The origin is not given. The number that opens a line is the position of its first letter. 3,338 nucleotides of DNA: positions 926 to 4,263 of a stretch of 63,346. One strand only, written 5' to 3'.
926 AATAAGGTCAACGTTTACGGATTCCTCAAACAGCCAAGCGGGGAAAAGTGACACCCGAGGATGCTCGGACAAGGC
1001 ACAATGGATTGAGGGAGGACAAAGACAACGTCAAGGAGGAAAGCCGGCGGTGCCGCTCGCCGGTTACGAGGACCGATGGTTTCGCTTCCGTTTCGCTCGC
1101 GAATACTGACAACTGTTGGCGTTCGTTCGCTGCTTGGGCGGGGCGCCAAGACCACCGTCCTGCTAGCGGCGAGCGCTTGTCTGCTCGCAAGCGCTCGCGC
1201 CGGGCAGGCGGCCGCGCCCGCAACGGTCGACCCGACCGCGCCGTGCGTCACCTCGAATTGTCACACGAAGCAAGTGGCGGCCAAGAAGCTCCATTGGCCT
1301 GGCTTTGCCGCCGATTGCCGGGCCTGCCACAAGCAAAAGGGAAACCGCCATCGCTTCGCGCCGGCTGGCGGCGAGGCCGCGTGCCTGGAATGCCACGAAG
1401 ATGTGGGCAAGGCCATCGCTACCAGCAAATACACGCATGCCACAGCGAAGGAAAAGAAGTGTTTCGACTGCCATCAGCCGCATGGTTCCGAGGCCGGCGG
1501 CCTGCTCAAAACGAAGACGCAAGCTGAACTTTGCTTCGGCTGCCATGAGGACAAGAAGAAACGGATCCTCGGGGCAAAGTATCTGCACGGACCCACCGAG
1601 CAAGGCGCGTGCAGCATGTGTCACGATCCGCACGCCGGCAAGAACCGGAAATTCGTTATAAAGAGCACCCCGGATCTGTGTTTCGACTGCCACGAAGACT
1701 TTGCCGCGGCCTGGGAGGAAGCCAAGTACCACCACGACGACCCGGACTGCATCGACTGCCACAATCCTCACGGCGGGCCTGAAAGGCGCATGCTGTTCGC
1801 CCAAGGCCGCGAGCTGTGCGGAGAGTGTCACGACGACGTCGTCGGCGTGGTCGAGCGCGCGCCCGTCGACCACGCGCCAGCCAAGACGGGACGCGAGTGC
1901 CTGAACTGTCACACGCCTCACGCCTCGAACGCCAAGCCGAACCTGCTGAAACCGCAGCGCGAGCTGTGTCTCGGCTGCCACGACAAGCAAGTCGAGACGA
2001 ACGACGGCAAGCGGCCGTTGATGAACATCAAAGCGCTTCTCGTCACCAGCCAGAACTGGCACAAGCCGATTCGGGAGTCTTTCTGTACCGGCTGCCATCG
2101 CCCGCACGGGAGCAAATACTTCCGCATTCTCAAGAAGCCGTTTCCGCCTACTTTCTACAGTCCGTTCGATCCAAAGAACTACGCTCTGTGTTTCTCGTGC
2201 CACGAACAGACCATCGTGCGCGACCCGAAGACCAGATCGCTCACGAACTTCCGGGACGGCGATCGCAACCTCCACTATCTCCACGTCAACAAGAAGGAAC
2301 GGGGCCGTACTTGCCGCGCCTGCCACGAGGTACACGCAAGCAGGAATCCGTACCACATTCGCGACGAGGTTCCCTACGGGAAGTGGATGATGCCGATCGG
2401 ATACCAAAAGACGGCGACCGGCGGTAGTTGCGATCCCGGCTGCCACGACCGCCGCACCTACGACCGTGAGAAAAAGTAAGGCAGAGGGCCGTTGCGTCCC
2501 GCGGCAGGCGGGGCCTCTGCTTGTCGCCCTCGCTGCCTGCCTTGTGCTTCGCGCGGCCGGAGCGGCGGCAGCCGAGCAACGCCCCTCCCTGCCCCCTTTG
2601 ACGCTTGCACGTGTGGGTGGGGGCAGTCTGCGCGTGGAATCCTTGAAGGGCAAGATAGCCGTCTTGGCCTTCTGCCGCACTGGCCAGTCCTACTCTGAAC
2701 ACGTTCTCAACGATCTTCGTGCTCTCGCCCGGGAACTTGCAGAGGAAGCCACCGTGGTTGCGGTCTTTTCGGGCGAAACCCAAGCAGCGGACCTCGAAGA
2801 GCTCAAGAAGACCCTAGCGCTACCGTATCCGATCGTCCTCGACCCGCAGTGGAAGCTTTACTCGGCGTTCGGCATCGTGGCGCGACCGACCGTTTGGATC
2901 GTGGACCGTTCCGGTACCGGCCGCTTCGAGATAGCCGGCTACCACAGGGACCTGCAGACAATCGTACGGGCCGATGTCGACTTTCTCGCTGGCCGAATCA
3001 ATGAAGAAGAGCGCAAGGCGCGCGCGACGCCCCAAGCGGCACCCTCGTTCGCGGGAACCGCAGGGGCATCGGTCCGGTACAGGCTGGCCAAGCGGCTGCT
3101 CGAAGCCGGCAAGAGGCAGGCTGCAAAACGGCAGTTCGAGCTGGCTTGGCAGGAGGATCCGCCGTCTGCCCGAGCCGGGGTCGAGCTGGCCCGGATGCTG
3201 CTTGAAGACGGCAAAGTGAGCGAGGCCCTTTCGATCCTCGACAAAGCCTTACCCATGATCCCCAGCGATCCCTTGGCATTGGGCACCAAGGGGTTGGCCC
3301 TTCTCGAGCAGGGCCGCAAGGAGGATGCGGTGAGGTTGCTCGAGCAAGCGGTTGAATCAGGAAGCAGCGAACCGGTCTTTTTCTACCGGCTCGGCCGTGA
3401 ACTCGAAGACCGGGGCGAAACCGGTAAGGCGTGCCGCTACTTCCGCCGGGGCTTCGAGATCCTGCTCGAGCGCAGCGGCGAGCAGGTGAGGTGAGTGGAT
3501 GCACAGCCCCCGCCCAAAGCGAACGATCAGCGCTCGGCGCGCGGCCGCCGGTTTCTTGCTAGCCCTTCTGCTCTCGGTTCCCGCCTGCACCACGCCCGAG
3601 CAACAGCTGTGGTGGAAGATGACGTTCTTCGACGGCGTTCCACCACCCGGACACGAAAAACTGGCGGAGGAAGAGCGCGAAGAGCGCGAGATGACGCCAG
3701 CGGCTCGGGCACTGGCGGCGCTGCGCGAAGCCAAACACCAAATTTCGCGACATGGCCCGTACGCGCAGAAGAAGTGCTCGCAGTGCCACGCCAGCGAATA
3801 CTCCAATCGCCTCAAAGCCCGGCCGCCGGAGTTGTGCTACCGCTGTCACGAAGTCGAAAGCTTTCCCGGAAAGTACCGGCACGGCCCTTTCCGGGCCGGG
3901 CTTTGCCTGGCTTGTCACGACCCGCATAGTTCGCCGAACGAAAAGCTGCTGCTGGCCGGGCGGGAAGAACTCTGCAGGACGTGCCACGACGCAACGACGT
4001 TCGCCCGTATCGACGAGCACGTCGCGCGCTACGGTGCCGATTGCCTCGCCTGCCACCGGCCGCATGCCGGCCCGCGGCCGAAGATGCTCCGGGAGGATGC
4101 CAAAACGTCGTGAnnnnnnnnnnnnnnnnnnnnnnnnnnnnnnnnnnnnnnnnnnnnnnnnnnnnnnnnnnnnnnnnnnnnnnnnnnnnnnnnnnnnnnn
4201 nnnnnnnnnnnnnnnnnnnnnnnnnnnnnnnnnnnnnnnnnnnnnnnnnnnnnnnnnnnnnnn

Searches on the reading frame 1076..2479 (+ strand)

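Call 19: search_protein_families(library=pfam, proteins=[window:1076-2479:+], max_evalue=0.001)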
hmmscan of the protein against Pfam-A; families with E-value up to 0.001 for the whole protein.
window:1076-2479:+ (467 aa): 6 families
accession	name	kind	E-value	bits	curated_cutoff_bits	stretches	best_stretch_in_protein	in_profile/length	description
PF09699.15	Paired_CXXCH_1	-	8e-63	208.3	20.6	5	121-162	1-41/41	Doubled CXXCH motif (Paired_CXXCH_1)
PF14537.11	Cytochrom_c3_2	-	7.4e-17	62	25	3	270-346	4-69/79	Cytochrome c3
PF22113.1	Mtrc-MtrF_II-IV_dom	-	1.1e-13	51.5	30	1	200-346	7-168/176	Outer membrane cytochrome MtrC/MtrF-like, domains II/IV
PF14522.11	Cytochrome_C7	-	4.4e-13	49.3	24.8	0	117-184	4-67/67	Cytochrome c7 and related cytochrome c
PF02085.21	Cytochrom_CIII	-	2.4e-06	28.2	22.9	0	171-252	25-101/101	Class III cytochrome C family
PF22678.1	Cytochrom_c_NrfB-like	-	0.0005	20.9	27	0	145-205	28-89/89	Cytochrome c-type protein NrfB-like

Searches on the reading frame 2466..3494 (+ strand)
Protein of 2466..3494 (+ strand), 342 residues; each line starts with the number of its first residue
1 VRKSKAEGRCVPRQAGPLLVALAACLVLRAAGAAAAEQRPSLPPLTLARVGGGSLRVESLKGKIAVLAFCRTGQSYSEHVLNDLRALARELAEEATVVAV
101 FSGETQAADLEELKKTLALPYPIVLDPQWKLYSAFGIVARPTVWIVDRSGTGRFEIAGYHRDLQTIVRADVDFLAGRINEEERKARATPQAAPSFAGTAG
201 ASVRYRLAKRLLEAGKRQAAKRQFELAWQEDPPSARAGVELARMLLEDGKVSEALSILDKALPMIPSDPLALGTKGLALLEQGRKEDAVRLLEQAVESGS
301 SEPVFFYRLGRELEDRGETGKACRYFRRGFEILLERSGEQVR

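Call 19: search_protein_families(library=pfam, proteins=[window:2466-3494:+], max_evalue=0.001)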
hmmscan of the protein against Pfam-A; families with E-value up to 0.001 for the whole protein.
window:2466-3494:+ (342 aa): 14 families
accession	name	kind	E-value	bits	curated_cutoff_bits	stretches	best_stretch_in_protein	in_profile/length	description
PF14559.12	TPR_19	-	1.1e-14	54.9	25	2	211-271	1-61/68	Tetratricopeptide repeat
PF00578.27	AhpC-TSA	-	9.2e-12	45.4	26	1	43-151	6-120/124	AhpC/TSA family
PF13432.12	TPR_16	-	3.6e-11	43.7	32.7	2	205-269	1-65/65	Tetratricopeptide repeat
PF07719.23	TPR_2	-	4.6e-11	42.4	27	0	270-297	2-29/34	Tetratricopeptide repeat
PF13428.12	TPR_14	-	1.6e-09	38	23.5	0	276-311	8-43/44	Tetratricopeptide repeat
PF13176.12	TPR_7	-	1.9e-06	27.9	27.9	0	240-269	4-35/36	Tetratricopeptide repeat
PF13181.12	TPR_8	-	5.5e-06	26.6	25.7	0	272-297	4-29/34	Tetratricopeptide repeat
PF13424.12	TPR_12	-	7.6e-06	26.5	30.1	1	239-297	7-73/77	Tetratricopeptide repeat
PF12895.13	ANAPC3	-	9.3e-06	26.3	27.2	0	230-294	18-81/82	Anaphase-promoting complex, cyclosome, subunit 3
PF09976.15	TPR_21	-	1.6e-05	25.2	25.5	1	186-301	60-178/193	Tetratricopeptide repeat-like domain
PF08534.16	Redoxin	-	6.4e-05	23.2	26.6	1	42-150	6-126/148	Redoxin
PF13374.12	TPR_10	-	0.00016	22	27.5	0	275-297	8-30/42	Tetratricopeptide repeat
PF13431.12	TPR_17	-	0.00045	20.7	24.4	0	259-289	3-33/34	Tetratricopeptide repeat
PF00515.34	TPR_1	-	0.00059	20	27.8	0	271-297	3-29/34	Tetratricopeptide repeat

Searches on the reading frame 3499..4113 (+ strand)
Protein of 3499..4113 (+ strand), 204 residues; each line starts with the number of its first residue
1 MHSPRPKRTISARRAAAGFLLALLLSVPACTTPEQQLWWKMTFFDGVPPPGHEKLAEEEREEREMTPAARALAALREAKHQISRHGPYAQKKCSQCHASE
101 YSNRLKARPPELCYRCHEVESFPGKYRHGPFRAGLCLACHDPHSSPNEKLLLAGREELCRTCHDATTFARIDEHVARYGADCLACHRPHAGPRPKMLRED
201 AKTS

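Call 19: search_protein_families(library=pfam, proteins=[window:3499-4113:+], max_evalue=0.001)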
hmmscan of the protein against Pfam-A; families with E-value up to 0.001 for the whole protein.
window:3499-4113:+ (204 aa): 3 families
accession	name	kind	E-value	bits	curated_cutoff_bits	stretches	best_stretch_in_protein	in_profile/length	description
PF09699.15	Paired_CXXCH_1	-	1.8e-29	101.6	20.6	3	128-166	1-39/41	Doubled CXXCH motif (Paired_CXXCH_1)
PF14522.11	Cytochrome_C7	-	1.7e-06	28.2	24.8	0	76-118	27-67/67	Cytochrome c7 and related cytochrome c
PF14537.11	Cytochrom_c3_2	-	0.00087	20.1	25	0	90-164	6-79/79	Cytochrome c3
